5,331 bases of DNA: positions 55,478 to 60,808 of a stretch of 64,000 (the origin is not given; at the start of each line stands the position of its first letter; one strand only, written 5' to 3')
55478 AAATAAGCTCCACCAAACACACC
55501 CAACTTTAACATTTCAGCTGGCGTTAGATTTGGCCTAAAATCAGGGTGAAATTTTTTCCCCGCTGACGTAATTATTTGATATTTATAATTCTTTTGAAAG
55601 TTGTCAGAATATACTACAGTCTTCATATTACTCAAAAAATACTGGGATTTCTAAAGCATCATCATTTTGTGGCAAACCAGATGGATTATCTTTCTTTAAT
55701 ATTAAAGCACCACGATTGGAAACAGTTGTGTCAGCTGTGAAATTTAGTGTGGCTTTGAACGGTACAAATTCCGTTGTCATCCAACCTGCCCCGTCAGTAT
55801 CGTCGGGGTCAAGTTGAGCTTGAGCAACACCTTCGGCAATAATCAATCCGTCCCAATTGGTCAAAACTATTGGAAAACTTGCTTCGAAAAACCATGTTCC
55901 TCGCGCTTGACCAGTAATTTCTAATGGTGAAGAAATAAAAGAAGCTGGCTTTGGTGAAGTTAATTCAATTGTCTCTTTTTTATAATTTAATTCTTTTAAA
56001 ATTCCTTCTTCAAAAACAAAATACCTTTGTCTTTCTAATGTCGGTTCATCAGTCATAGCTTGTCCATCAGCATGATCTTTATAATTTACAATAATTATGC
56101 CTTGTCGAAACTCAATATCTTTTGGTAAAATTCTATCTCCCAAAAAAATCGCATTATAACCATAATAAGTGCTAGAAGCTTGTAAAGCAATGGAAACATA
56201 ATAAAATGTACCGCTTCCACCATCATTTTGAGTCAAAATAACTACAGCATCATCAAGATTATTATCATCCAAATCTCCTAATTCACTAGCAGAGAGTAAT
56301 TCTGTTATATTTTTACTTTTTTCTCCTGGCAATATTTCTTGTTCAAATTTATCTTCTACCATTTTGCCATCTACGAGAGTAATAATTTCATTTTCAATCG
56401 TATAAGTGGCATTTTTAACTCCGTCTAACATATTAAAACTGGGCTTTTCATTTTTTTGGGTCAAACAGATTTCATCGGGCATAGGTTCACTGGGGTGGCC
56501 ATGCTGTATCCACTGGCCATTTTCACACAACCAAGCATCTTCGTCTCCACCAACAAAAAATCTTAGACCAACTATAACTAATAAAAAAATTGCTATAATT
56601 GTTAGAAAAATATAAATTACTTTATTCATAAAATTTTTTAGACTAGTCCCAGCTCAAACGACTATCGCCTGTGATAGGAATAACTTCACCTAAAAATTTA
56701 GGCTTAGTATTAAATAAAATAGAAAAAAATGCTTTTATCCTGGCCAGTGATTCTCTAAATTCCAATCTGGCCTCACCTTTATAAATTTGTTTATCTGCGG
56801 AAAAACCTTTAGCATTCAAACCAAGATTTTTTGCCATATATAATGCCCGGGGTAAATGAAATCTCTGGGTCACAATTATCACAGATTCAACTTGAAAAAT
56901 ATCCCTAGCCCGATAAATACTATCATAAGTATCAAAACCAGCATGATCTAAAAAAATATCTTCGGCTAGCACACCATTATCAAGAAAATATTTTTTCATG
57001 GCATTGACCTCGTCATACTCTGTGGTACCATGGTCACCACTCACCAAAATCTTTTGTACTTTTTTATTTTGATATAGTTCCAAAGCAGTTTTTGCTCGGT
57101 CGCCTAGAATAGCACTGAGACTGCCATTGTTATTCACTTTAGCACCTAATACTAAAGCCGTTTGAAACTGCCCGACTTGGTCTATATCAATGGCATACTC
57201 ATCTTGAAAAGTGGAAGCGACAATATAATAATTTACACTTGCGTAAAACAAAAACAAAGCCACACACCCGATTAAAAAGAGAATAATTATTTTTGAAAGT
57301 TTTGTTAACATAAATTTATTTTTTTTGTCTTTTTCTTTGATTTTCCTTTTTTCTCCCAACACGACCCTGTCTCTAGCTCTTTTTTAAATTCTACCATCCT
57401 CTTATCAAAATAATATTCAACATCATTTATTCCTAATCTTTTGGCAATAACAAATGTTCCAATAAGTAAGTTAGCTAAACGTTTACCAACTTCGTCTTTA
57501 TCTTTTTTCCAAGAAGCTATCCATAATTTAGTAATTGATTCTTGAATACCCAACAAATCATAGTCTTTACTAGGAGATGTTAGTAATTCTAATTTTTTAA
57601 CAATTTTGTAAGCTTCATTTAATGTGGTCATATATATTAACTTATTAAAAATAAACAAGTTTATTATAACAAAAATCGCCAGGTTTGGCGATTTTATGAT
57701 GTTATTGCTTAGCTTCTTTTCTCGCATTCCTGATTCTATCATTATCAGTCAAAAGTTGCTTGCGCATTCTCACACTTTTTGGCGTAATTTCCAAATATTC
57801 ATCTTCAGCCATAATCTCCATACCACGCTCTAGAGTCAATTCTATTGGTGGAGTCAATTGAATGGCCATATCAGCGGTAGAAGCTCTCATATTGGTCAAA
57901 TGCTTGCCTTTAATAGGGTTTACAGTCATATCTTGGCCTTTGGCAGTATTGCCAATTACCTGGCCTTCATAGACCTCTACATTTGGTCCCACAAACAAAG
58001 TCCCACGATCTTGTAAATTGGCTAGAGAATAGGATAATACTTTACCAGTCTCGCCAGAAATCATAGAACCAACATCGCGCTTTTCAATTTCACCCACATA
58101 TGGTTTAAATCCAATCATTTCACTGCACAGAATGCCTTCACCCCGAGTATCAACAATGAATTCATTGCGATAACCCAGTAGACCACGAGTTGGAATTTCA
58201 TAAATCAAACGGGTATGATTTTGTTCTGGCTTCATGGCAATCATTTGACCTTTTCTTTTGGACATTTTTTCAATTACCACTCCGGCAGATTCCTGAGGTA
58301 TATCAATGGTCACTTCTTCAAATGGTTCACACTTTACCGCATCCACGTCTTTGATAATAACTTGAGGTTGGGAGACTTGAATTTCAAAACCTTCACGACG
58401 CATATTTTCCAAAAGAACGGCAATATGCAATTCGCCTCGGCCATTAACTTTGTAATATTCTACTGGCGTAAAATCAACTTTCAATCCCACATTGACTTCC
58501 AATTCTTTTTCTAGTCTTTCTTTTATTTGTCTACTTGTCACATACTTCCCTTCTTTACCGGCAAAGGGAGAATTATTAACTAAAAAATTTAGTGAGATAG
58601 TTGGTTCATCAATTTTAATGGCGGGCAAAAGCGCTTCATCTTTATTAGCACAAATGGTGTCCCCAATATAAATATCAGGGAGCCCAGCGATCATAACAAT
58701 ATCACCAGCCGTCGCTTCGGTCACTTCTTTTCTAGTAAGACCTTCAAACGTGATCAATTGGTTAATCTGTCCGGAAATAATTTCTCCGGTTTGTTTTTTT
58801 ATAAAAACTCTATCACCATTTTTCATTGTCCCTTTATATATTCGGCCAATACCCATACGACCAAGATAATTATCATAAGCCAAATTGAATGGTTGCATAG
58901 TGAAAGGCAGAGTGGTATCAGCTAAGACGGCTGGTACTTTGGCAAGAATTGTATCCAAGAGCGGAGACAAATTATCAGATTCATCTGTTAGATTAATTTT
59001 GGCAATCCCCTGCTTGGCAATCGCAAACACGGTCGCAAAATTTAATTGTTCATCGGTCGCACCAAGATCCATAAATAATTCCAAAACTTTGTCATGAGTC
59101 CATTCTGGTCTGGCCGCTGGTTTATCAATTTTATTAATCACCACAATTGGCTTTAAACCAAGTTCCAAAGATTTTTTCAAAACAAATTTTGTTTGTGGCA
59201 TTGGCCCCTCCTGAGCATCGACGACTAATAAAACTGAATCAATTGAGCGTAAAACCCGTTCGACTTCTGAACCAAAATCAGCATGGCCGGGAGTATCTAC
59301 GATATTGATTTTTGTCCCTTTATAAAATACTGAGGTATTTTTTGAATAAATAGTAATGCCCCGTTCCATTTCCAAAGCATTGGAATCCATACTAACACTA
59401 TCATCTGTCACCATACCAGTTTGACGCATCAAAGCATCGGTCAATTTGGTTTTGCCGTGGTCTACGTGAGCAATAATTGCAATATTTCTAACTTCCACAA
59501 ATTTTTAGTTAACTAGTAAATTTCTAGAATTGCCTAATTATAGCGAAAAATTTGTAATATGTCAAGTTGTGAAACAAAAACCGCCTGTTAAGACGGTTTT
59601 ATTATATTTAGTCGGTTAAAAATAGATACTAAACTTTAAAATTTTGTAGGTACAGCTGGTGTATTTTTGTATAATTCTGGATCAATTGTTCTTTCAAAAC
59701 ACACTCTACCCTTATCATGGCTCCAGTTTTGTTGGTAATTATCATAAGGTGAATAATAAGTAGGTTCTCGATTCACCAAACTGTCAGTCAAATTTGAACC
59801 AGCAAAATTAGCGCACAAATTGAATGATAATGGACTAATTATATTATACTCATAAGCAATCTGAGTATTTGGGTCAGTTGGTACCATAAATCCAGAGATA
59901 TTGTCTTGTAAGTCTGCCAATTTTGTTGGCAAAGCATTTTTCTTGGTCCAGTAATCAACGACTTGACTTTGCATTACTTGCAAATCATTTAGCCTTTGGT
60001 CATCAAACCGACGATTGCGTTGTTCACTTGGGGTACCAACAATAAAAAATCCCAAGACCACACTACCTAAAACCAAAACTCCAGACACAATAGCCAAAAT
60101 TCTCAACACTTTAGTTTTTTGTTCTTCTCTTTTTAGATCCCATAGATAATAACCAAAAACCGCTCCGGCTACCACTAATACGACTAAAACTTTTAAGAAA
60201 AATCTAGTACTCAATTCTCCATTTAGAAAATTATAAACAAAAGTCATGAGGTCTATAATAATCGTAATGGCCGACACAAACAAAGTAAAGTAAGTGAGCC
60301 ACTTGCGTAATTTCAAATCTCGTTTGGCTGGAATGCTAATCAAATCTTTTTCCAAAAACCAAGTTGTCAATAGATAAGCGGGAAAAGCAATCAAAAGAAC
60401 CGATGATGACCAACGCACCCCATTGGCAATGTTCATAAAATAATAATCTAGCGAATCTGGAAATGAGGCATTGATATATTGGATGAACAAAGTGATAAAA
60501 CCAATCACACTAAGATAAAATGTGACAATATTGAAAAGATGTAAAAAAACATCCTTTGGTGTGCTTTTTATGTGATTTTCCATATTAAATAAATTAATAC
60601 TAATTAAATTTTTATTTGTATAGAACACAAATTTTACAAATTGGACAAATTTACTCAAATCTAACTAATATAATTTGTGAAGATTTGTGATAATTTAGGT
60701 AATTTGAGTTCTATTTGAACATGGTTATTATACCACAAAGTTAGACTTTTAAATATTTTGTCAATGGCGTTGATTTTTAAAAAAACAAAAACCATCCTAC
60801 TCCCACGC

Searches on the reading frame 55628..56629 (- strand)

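Call 80: search_protein_families(library=pfam, proteins=[window:55628-56629:-], max_evalue=0.00001)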
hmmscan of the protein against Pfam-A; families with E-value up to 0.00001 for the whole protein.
window:55628-56629:- (333 aa): 1 family
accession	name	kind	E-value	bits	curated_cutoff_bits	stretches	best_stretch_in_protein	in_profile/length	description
PF10648.15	Gmad2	-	3.8e-08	33.9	25.7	1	221-301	2-69/86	Immunoglobulin-like domain of bacterial spore germination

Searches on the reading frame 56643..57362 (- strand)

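Call 80: search_protein_families(library=pfam, proteins=[window:56643-57362:-], max_evalue=0.00001)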
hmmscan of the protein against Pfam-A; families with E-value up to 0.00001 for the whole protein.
window:56643-57362:- (239 aa): 1 family
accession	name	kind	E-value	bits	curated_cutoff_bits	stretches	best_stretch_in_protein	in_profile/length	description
PF02698.23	DUF218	-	3e-24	85.9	27.6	1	68-184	2-105/133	DUF218 domain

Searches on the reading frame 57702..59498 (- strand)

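Call 80: search_protein_families(library=pfam, proteins=[window:57702-59498:-], max_evalue=0.00001)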
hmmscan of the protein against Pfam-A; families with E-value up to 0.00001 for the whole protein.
window:57702-59498:- (598 aa): 6 families
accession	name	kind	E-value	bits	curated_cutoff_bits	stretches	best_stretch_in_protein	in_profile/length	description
PF00009.33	GTP_EFTU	-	4.3e-51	173.6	26.5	1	2-189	2-187/188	Elongation factor Tu GTP binding domain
PF21018.2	BipA_C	-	5.7e-42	142.4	23.8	1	477-584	2-109/110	TypA/BipA C-terminal domain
PF00679.30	EFG_C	-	1.5e-19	70.3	27.9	1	389-473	2-87/89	Elongation factor G C-terminus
PF03144.31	GTP_EFTU_D2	-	3e-11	44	30.3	1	213-283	1-73/73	Elongation factor Tu domain 2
PF22042.2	EF-G_D2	-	6.6e-11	42.6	27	1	204-284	7-83/84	Elongation factor G domain 2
PF01926.29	MMR_HSR1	-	1.4e-06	28.8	21.9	1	6-123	2-113/113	50S ribosome-binding GTPase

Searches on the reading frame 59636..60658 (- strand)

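Call 80: search_protein_families(library=pfam, proteins=[window:59636-60658:-], max_evalue=0.00001)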
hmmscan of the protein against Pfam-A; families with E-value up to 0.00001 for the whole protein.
window:59636-60658:- (340 aa): 1 family
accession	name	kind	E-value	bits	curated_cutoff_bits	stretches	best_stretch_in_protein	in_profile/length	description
PF18920.5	DUF5671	-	9.2e-21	74.5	28.4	1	36-170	1-131/132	Domain of unknown function (DUF5671)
